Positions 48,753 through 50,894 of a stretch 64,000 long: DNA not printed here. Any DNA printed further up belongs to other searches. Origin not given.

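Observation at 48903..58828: Glycan locus combining a GDP-fucose branch, a UDP-2,3-diacetamido uronic sugar branch, an alpha-1,2-fucosyltransferase and a fused ABC exporter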

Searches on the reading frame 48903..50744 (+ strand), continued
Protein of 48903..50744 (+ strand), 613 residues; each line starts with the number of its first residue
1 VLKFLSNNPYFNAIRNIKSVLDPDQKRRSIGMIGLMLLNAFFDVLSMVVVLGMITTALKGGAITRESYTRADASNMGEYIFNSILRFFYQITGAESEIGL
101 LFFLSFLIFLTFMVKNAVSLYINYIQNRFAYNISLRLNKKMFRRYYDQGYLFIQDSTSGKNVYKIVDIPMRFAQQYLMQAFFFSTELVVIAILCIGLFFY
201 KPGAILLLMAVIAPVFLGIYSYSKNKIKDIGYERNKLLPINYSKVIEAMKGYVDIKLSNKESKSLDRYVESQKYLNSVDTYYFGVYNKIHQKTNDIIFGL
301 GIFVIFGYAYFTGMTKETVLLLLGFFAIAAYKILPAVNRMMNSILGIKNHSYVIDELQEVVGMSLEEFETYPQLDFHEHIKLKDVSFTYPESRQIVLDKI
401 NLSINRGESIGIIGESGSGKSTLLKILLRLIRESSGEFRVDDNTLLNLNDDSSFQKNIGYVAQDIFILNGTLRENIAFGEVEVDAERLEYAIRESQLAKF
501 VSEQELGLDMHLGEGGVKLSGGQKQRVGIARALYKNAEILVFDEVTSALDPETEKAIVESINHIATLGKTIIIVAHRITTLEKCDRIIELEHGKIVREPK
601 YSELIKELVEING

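Call 24: find_encoding_contigs(protein=P0001, flank=10000, max_places=3)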
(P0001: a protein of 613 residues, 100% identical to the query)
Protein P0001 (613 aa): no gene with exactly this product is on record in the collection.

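Call 26: find_encoding_contigs(protein=P0026, flank=10000, max_places=2)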
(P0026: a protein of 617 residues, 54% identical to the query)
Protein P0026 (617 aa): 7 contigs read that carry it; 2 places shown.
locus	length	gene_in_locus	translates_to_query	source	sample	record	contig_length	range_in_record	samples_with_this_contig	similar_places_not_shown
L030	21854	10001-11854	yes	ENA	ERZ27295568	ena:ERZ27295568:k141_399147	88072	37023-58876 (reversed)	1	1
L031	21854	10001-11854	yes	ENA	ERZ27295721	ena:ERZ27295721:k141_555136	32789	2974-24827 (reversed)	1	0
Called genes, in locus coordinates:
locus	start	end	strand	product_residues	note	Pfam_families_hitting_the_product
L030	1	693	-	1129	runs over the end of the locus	PF06283:ThuA, PF07995:GSDH, PF00801:PKD, PF18911:PKD_4, PF00034:Cytochrom_C (weak)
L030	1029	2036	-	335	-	PF00814:TsaD, PF22521:HypF_C_2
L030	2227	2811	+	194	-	-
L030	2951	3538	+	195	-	PF12864:DUF3822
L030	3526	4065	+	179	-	PF03602:Cons_hypoth95, PF05175:MTS (weak), PF13649:Methyltransf_25 (faint)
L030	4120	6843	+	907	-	PF00150:Cellulase, PF03422:CBM_6, PF18099:CBM_35_2, PF03422:CBM_6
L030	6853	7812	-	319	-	PF01012:ETF, PF00766:ETF_alpha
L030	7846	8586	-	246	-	PF01012:ETF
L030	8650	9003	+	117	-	PF13424:TPR_12 (faint), PF14559:TPR_19 (faint), PF00515:TPR_1 (faint)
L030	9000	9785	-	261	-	PF01678:DAP_epimerase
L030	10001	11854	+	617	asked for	PF00005:ABC_tran, PF02463:SMC_N, PF13304:AAA_21 (faint)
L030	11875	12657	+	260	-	-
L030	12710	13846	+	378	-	PF22612:GH113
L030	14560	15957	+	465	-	-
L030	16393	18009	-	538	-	PF07730:HisKA_3 (weak), PF02518:HATPase_c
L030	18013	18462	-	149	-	-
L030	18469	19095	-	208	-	PF00072:Response_reg, PF08281:Sigma70_r4_2 (weak), PF00196:GerE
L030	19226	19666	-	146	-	-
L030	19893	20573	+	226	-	PF04264:YceI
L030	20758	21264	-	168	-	PF07743:HSCB_C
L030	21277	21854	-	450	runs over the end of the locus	PF02163:Peptidase_M50, PF00595:PDZ (faint), PF17820:PDZ_6 (faint)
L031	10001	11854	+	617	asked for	PF00005:ABC_tran, PF02463:SMC_N, PF13304:AAA_21 (faint)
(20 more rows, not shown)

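Call 27: find_encoding_contigs(protein=P0055, flank=10000, max_places=2)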
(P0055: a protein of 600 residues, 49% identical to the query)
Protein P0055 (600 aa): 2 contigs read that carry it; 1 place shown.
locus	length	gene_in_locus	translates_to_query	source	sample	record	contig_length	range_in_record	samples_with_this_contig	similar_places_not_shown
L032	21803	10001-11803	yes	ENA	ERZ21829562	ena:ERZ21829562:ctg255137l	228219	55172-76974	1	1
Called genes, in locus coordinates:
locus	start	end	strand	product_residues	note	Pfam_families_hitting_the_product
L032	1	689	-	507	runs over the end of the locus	PF22483:Mu-transpos_C_2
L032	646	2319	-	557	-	PF05598:DUF772, PF01609:DDE_Tnp_1 (weak), PF13586:DDE_Tnp_1_2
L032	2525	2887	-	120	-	-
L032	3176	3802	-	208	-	-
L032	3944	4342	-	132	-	PF01042:Ribonuc_L-PSP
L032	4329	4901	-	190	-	PF00578:AhpC-TSA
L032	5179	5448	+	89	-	PF10387:DUF2442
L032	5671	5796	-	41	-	-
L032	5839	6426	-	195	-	PF02577:BFN_dom, PF02151:UVR (weak)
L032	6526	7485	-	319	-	PF01012:ETF, PF00766:ETF_alpha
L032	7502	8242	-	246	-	PF01012:ETF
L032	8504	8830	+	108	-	PF07719:TPR_2 (faint), PF12895:ANAPC3 (weak), PF13424:TPR_12 (faint), PF13428:TPR_14 (faint), PF13431:TPR_17 (faint), PF13174:TPR_6 (faint), PF14559:TPR_19 (weak), PF21033:RMD1-3 (weak), +2 more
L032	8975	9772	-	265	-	PF01678:DAP_epimerase, PF05544:Pro_racemase (faint), PF01678:DAP_epimerase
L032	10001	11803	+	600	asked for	PF02463:SMC_N (faint), PF00005:ABC_tran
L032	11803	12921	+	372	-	PF01370:Epimerase, PF04321:RmlD_sub_bind (weak), PF16363:GDP_Man_Dehyd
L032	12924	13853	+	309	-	PF01370:Epimerase, PF04321:RmlD_sub_bind (weak), PF16363:GDP_Man_Dehyd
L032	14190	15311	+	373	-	PF00155:Aminotran_1_2, PF01041:DegT_DnrJ_EryC1, PF00266:Aminotran_5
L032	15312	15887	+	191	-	PF25084:LbH_EIF2B, PF25087:GMPPB_C (weak), PF00132:Hexapep, PF14602:Hexapep_2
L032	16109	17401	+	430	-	PF03721:UDPG_MGDP_dh_N, PF00984:UDPG_MGDP_dh, PF03720:UDPG_MGDP_dh_C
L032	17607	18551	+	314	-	PF01408:GFO_IDH_MocA, PF22725:GFO_IDH_MocA_C3 (weak), PF02894:GFO_IDH_MocA_C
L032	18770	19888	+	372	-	PF02350:Epimerase_2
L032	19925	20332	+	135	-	PF01909:NTP_transf_2, PF18765:Polbeta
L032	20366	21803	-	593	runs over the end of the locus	PF05598:DUF772, PF01609:DDE_Tnp_1 (weak)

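Call 32: find_encoding_contigs(protein=P0064, flank=10000, max_places=1)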
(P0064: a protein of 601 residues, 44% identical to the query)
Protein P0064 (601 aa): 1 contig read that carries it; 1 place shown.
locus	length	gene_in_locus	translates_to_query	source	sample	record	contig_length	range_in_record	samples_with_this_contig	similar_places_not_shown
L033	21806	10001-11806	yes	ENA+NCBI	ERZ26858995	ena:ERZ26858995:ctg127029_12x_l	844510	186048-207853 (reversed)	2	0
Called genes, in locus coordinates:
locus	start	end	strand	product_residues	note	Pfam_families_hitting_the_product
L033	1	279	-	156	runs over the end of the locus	PF22381:Staph_reg_Sar_Rot (weak), PF01047:MarR (weak), PF12802:MarR_2 (weak)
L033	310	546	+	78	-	-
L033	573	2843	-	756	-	PF26550:Tricorn_2nd (faint), PF00930:DPPIV_N, PF26549:Tricorn_N (faint), PF20434:BD-FAE (faint), PF00326:Peptidase_S9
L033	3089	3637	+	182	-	PF04542:Sigma70_r2 (weak), PF07638:Sigma70_ECF, PF04297:UPF0122 (faint), PF08281:Sigma70_r4_2, PF04545:Sigma70_r4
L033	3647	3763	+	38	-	-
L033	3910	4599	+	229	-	PF00574:CLP_protease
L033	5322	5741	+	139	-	PF07876:Dabb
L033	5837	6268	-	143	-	PF00892:EamA, PF04657:DMT_YdcZ (weak)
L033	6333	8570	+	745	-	PF06452:CBM9_1, PF19313:DUF5916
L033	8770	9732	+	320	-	PF01408:GFO_IDH_MocA, PF02894:GFO_IDH_MocA_C, PF22725:GFO_IDH_MocA_C3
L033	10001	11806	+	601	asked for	PF00664:ABC_membrane (weak), PF00005:ABC_tran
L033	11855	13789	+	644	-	PF13522:GATase_6, PF13537:GATase_7, PF00733:Asn_synthase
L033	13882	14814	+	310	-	PF01073:3Beta_HSD, PF01370:Epimerase, PF02719:Polysacc_synt_2, PF04321:RmlD_sub_bind, PF05368:NmrA, PF13460:NAD_binding_10, PF16363:GDP_Man_Dehyd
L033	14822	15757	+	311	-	PF01073:3Beta_HSD, PF01370:Epimerase, PF02719:Polysacc_synt_2, PF04321:RmlD_sub_bind, PF07993:NAD_binding_4 (faint), PF13460:NAD_binding_10 (weak), PF16363:GDP_Man_Dehyd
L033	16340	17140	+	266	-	PF01209:Ubie_methyltran (weak), PF13489:Methyltransf_23, PF07021:MetW (faint), PF13847:Methyltransf_31, PF08241:Methyltransf_11, PF08242:Methyltransf_12, PF13649:Methyltransf_25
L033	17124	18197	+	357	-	PF01073:3Beta_HSD, PF01370:Epimerase, PF02719:Polysacc_synt_2 (weak), PF07993:NAD_binding_4 (faint), PF16363:GDP_Man_Dehyd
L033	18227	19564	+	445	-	-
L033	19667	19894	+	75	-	-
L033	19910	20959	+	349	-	PF02350:Epimerase_2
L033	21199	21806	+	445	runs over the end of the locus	-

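Call 33: find_encoding_contigs(protein=P0078, flank=10000, max_places=1)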
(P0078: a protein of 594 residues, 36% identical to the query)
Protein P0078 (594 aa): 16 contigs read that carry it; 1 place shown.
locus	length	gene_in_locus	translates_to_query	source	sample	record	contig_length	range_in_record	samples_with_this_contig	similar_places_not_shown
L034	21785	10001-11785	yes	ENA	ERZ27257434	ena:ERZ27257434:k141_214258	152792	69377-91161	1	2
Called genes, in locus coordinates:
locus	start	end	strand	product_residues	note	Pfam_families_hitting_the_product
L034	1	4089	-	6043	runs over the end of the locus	PF00932:LTD, PF19081:Ig_7, PF00932:LTD (weak), PF19081:Ig_7, PF13573:SprB, PF18962:Por_Secre_tail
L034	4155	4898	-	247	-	-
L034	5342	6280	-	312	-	PF01370:Epimerase, PF04321:RmlD_sub_bind, PF16363:GDP_Man_Dehyd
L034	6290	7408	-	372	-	PF01370:Epimerase, PF04321:RmlD_sub_bind (weak), PF16363:GDP_Man_Dehyd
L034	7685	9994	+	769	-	PF02706:Wzz, PF10609:ParA (faint), PF13807:GNVR, PF01656:CbiA (weak), PF13614:AAA_31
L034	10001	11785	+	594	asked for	PF00664:ABC_membrane, PF02463:SMC_N (weak), PF09818:ABC_ATPase (faint), PF00005:ABC_tran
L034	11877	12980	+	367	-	PF02350:Epimerase_2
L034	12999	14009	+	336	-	PF13480:Acetyltransf_6, PF02388:FemAB (weak)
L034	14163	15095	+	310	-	-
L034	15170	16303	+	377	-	PF26337:Gtf3_C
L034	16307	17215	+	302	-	PF01073:3Beta_HSD, PF01370:Epimerase, PF02719:Polysacc_synt_2, PF04321:RmlD_sub_bind, PF05368:NmrA (weak), PF16363:GDP_Man_Dehyd, PF07993:NAD_binding_4 (weak)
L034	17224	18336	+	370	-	PF13439:Glyco_transf_4, PF20706:GT4-conflict, PF00534:Glycos_transf_1, PF13692:Glyco_trans_1_4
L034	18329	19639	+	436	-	PF04932:Wzy_C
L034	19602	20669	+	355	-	PF20706:GT4-conflict (faint), PF00534:Glycos_transf_1, PF13692:Glyco_trans_1_4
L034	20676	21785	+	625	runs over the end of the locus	PF13522:GATase_6, PF13537:GATase_7, PF00733:Asn_synthase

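Call 55: search_protein_families(library=ncbifam, proteins=[L030:11875-12657:+, L030:12710-13846:+, L030:14560-15957:+], max_evalue=0.001)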
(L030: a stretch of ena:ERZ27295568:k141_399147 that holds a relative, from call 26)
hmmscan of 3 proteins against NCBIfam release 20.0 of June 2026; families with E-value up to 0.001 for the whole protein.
L030:11875-12657:+ (260 aa): 0 families

L030:12710-13846:+ (378 aa): 0 families

L030:14560-15957:+ (465 aa): 0 families

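Call 56: predict_structure(alignment_id=A1)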
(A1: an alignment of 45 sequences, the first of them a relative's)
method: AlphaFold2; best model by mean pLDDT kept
length: 613 residues; sequences in the alignment: 45
mean_pLDDT: 89.3   pTM: 0.83
mean pLDDT of the five models: 89.3, 85.6, 84.1, 83.4, 82.5
residues with pLDDT >= 90: 354; 70-90: 242; 50-70: 15; < 50: 2
segments of 3 or more residues with pLDDT < 50: none
pLDDT, mean of each block of 10 residues (from residue 1): 64 92 93 94 84 70 70 78 79 81 85 92 96 96 91 87 94 96 94 86 82 87 91 94 91 92 95 95 88 86 89 86 81 89 93 93 88 93 95 92 96 93 95 95 91 95 91 91 93 93 93 88 93 95 87 88 91 90 93 94 88 73
secondary structure, 60 per line:
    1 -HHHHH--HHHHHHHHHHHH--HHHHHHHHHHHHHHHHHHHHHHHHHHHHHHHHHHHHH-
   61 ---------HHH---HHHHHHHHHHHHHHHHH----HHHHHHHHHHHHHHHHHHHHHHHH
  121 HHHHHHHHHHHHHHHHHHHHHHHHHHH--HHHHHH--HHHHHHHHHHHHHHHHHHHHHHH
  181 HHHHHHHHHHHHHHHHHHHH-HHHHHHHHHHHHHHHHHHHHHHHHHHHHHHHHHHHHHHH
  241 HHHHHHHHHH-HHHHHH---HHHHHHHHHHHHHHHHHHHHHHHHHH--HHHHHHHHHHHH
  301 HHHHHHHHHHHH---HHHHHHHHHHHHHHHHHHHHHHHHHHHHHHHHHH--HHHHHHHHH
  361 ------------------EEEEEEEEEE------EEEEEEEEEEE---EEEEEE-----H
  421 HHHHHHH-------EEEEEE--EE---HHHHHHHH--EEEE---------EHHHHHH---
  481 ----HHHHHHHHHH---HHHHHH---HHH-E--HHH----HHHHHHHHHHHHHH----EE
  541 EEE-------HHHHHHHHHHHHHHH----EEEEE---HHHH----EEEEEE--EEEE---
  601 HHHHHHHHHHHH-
elements in order: H2-6 H9-20 H23-59 H76-92 H97-147 H150-155 H158-200 H202-250 H252-257 H261-286 H289-312 H316-349 H352-360 E379-388 E395-405 E409-414 H420-427 E435-440 H448-455 E458-461 H472-477 H485-494 H498-503 H521-534 E539-543 H551-565 E570-574 H578-581 E586-591 E594-597 H601-612

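Call 60: fold_search(model_id=the predicted structure, library=pdb)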
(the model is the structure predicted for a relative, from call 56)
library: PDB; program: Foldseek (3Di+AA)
matches with E <= 10: 1514; with E <= 0.001: 1262
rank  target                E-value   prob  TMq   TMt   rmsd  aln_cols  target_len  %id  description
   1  6qv0_D                2.2e-32  1.00  0.75  0.80   4.8       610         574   21  Structure of ATP-bound outward-facing TM287/288 in complex with sybody Sb_TM35 (released 2019-05-29)
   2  7ph3_A                3.5e-32  1.00  0.74  0.79   5.1       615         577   20  AMP-PNP bound nanodisc reconstituted MsbA with nanobodies, spin-labeled at position A60C (released 2022-08-24)
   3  6hrc_A                4.0e-32  1.00  0.81  0.88   3.9       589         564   24  Outward-facing PglK with ATPgammaS bound (released 2019-03-06)
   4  6quz_D                8.4e-32  1.00  0.75  0.79   5.1       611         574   22  Structure of ATPgS-bound outward-facing TM287/288 in complex with sybody Sb_TM35 (released 2019-05-29)
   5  6qv0_B                1.1e-31  1.00  0.74  0.79   4.7       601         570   21  Structure of ATP-bound outward-facing TM287/288 in complex with sybody Sb_TM35 (released 2019-05-29)
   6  6quz_B                3.2e-31  1.00  0.73  0.78   5.3       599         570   22  Structure of ATPgS-bound outward-facing TM287/288 in complex with sybody Sb_TM35 (released 2019-05-29)
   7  2hyd_A                8.2e-31  1.00  0.71  0.75   5.9       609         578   22  Multidrug ABC transporter SAV1866 (released 2006-09-05)
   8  7bcw_A                8.6e-31  1.00  0.75  0.80   4.8       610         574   21  Structure of MsbA in Salipro with ADP vanadate (released 2022-01-12)
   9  9bd6_A                1.4e-30  1.00  0.75  0.79   4.8       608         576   21  PaMsbA in an occluded, outward conformation (released 2025-09-03)
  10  9bd7_A                1.8e-30  1.00  0.68  0.73   6.6       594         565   21  PaMsbA in an open, outward conformation (released 2025-09-03)
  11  8vox_A                1.9e-30  1.00  0.73  0.78   5.6       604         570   24  Cryo-EM structure of the ABC transporter PCAT1 cysteine-free core bound with MgADP (released 2024-10-30)
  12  8dck_A                2.1e-30  1.00  0.72  0.65   4.9       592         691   23  Structure of hemolysin A secretion system HlyB/D complex, ATP-bound (released 2022-09-14)
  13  8tso_A                2.4e-30  1.00  0.68  0.72   7.3       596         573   19  KDL bound, nucleotide-free MsbA in open, outward-facing conformation (released 2024-06-19)
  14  6qv1_B                4.0e-30  1.00  0.75  0.79   5.2       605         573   22  Structure of ATPgS-bound outward-facing TM287/288 in complex with nanobody Nb_TM1 (released 2019-05-29)
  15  6rai_B                4.2e-30  1.00  0.73  0.78   4.8       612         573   20  Heterodimeric ABC exporter TmrAB in ATP-bound outward-facing occluded conformation (released 2019-07-31)
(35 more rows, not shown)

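Call 71: search_protein_families(library=pfam, proteins=[L030:11875-12657:+, L030:14560-15957:+, L033:18227-19564:+], max_evalue=0.01)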
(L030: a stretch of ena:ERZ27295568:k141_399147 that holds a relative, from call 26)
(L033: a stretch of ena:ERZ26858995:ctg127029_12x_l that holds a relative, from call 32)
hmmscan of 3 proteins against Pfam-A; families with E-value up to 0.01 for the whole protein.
L030:11875-12657:+ (260 aa): 0 families

L030:14560-15957:+ (465 aa): 0 families

L033:18227-19564:+ (445 aa): 0 families

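Call 78: find_related_loci(query=A2, collection=metagenome_contigs, flank=10000)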
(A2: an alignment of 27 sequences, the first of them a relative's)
Query A2 (339 aa) in metagenome_contigs; peptide patterns used: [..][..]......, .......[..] (x = any residue, [..] = any of these).
600 stretches matched a pattern (row limit reached: there are more); 589 encode a relative of the query (tblastn E <= 1e-3); the best 80 are kept; 80 distinct loci.
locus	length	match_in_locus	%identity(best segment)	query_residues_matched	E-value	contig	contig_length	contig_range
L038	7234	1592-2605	60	1-337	2e-136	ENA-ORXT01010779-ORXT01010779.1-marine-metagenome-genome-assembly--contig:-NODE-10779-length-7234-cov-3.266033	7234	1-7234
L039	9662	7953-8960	57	1-337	1e-124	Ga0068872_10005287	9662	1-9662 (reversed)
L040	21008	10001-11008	59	1-337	3e-123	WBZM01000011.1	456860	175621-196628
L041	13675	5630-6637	58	1-337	2e-122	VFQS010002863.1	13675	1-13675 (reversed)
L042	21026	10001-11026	56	1-338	6e-121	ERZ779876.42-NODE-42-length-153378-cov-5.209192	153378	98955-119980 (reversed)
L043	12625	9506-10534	56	1-339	1e-120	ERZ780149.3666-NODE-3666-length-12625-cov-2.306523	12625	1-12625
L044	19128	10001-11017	54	1-337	9e-121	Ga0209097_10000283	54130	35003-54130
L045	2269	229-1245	54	1-337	9e-127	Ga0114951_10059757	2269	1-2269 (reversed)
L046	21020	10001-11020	57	1-339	2e-119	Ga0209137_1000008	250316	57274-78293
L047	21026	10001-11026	56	1-338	9e-118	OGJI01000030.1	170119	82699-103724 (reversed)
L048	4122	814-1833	56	1-339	7e-118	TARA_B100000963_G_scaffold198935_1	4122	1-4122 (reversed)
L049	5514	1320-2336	54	1-337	3e-113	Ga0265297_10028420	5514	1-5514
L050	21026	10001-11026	52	1-339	3e-112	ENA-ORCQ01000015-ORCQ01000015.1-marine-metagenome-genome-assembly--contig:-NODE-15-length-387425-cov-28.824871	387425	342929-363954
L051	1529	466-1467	53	4-337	9e-115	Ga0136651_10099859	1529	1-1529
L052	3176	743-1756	48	3-337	1e-107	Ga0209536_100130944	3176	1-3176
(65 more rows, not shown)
